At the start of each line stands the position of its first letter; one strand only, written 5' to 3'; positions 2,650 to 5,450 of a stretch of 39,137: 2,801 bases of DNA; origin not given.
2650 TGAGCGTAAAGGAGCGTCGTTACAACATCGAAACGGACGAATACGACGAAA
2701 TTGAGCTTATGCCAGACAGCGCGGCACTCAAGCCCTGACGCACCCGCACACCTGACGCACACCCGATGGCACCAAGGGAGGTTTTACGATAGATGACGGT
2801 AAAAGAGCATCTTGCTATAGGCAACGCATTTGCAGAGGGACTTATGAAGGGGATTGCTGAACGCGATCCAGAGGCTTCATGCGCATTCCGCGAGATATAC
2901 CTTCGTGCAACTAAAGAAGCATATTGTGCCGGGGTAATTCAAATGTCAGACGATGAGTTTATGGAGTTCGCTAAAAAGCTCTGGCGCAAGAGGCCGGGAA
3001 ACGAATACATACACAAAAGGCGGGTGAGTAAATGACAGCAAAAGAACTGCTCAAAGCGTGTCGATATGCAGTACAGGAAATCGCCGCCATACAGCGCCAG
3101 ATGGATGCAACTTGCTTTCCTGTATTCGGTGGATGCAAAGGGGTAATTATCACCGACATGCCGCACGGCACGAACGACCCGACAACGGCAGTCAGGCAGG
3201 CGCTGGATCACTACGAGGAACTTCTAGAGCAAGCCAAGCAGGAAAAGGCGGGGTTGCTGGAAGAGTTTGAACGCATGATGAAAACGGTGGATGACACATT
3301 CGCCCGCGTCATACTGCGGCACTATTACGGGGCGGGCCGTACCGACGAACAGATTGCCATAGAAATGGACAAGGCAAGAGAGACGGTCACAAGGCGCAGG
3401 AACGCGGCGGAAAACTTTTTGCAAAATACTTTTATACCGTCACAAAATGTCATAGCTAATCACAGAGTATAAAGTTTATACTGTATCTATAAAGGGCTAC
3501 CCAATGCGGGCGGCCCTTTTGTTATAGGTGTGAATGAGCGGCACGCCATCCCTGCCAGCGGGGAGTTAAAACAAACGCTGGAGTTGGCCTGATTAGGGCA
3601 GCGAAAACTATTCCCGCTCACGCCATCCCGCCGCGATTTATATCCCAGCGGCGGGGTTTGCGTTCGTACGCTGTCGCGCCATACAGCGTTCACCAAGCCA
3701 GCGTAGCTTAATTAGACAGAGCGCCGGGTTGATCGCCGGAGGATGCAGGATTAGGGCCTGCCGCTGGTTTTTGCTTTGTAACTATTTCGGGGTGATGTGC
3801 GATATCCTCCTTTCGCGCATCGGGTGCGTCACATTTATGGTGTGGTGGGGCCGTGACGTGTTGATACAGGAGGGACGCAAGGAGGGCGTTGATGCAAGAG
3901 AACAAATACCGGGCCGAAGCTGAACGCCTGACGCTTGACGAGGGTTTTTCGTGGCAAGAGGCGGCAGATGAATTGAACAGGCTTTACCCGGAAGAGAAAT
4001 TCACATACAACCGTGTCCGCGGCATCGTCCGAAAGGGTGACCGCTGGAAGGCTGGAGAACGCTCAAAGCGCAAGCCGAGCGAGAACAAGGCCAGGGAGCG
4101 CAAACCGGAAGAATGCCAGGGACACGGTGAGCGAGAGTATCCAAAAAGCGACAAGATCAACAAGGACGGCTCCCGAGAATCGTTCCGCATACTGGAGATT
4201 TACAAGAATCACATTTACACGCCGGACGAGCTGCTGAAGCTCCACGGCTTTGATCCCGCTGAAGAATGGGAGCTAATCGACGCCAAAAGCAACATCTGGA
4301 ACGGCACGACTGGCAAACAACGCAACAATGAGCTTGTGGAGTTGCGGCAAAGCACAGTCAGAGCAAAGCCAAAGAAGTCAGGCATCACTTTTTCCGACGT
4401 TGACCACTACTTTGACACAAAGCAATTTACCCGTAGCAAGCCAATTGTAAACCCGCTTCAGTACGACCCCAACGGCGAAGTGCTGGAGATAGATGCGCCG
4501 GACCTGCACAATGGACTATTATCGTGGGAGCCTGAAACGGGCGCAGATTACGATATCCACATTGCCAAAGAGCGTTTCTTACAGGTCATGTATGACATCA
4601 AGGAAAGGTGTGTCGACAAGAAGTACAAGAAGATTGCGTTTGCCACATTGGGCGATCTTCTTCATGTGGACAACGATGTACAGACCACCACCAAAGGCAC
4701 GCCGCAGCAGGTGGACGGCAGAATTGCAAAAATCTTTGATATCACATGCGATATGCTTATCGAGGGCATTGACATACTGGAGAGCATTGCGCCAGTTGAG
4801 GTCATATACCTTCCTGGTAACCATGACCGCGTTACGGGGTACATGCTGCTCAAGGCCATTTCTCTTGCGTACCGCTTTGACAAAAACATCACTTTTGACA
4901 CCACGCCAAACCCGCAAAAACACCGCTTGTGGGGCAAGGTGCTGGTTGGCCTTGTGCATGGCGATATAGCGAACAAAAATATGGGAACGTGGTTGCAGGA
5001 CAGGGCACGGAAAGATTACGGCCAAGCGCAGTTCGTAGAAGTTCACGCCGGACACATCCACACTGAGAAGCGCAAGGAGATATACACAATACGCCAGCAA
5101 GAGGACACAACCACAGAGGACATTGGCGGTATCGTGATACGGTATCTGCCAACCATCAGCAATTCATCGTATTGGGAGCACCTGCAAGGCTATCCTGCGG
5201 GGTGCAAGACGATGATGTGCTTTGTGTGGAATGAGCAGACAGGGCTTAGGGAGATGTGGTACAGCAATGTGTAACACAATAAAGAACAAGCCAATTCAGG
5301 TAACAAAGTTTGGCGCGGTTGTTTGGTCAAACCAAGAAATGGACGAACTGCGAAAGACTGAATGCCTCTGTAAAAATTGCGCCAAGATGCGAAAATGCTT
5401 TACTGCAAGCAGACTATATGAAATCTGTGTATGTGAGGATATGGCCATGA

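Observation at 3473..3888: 415-bp gene-free, hairpin-dense island between the late activator and the first late gene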

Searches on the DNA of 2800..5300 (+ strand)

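Call 4: search_rna_families(source=window, start=2800, end=4300, threshold=evalue, max_evalue=10, show_alignments=5)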
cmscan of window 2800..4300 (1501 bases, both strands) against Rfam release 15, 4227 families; matches with E-value up to 10: 2.
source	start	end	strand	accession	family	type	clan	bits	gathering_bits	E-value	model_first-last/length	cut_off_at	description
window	3697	3769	+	RF00005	tRNA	Gene; tRNA;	CL00001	37.3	29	7.5e-06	1-71/71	no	tRNA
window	3490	3551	-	RF02985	ftsZ-DE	Gene; sRNA;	-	14.9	72.2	8.5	1-69/69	no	ftsZ-DE RNA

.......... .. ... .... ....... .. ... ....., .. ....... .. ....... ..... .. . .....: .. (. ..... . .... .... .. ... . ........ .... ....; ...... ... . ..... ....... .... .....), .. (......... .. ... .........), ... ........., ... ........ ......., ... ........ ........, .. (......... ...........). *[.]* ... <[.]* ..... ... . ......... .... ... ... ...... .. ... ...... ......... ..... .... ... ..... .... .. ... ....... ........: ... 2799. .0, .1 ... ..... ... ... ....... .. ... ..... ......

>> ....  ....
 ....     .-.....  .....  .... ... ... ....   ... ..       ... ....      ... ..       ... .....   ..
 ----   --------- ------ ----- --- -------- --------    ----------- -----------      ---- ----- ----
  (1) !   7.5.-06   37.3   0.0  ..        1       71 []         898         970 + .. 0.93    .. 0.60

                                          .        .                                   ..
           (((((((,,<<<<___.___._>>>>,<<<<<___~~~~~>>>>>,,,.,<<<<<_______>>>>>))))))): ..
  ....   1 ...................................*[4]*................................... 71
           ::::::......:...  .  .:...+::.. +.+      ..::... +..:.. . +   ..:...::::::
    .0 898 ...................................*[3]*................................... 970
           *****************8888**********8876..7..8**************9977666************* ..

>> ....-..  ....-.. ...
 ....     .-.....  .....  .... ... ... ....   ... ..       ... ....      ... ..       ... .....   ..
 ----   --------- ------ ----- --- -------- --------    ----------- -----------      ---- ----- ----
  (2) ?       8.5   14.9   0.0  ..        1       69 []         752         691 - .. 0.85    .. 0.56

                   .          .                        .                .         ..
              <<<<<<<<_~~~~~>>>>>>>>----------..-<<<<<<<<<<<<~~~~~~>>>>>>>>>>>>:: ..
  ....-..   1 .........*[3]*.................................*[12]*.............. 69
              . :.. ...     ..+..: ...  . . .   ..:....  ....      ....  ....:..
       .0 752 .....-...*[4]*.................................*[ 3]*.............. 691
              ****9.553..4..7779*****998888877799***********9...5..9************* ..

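Call 8: search_dna_similar(query=window:3000-5300:+, collection=phages, mode=distant, max_rows=20)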
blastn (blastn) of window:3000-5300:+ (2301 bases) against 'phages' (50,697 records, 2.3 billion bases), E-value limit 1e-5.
No match.

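Call 16: search_rna_families(source=L001, threshold=evalue, max_evalue=1, start=1100, end=3000)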
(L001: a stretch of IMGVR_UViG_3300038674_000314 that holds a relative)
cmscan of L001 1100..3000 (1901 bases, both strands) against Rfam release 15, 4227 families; matches with E-value up to 1: 0.
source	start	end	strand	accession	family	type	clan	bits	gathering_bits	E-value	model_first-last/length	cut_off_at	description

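Call 29: search_rna_families(sources=[L090, L087, L091, L086], threshold=evalue, max_evalue=10, show_alignments=6)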
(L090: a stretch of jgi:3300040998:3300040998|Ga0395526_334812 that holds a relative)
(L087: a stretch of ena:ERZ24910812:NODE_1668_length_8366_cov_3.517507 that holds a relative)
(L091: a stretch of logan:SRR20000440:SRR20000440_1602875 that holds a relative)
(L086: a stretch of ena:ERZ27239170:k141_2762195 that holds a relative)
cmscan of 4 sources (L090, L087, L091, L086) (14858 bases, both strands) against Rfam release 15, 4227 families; matches with E-value up to 10: 4.
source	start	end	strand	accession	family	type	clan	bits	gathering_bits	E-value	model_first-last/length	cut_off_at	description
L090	809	869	+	RF00005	tRNA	Gene; tRNA;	CL00001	27.3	29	0.041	7-64/71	no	tRNA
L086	4186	4235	-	RF02399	NsiR1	Gene; sRNA;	-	20.7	39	2.9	1-60/60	no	Nitrogen stress-induced RNA 1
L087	669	727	+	RF02677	NsiR4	Gene; sRNA;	-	17.5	40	6.5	1-65/65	no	Nitrogen stress-induced RNA 4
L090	604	680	+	RF01389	isrF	Gene; sRNA;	-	16.1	40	0.71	1-292/292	no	isrF Hfq binding RNA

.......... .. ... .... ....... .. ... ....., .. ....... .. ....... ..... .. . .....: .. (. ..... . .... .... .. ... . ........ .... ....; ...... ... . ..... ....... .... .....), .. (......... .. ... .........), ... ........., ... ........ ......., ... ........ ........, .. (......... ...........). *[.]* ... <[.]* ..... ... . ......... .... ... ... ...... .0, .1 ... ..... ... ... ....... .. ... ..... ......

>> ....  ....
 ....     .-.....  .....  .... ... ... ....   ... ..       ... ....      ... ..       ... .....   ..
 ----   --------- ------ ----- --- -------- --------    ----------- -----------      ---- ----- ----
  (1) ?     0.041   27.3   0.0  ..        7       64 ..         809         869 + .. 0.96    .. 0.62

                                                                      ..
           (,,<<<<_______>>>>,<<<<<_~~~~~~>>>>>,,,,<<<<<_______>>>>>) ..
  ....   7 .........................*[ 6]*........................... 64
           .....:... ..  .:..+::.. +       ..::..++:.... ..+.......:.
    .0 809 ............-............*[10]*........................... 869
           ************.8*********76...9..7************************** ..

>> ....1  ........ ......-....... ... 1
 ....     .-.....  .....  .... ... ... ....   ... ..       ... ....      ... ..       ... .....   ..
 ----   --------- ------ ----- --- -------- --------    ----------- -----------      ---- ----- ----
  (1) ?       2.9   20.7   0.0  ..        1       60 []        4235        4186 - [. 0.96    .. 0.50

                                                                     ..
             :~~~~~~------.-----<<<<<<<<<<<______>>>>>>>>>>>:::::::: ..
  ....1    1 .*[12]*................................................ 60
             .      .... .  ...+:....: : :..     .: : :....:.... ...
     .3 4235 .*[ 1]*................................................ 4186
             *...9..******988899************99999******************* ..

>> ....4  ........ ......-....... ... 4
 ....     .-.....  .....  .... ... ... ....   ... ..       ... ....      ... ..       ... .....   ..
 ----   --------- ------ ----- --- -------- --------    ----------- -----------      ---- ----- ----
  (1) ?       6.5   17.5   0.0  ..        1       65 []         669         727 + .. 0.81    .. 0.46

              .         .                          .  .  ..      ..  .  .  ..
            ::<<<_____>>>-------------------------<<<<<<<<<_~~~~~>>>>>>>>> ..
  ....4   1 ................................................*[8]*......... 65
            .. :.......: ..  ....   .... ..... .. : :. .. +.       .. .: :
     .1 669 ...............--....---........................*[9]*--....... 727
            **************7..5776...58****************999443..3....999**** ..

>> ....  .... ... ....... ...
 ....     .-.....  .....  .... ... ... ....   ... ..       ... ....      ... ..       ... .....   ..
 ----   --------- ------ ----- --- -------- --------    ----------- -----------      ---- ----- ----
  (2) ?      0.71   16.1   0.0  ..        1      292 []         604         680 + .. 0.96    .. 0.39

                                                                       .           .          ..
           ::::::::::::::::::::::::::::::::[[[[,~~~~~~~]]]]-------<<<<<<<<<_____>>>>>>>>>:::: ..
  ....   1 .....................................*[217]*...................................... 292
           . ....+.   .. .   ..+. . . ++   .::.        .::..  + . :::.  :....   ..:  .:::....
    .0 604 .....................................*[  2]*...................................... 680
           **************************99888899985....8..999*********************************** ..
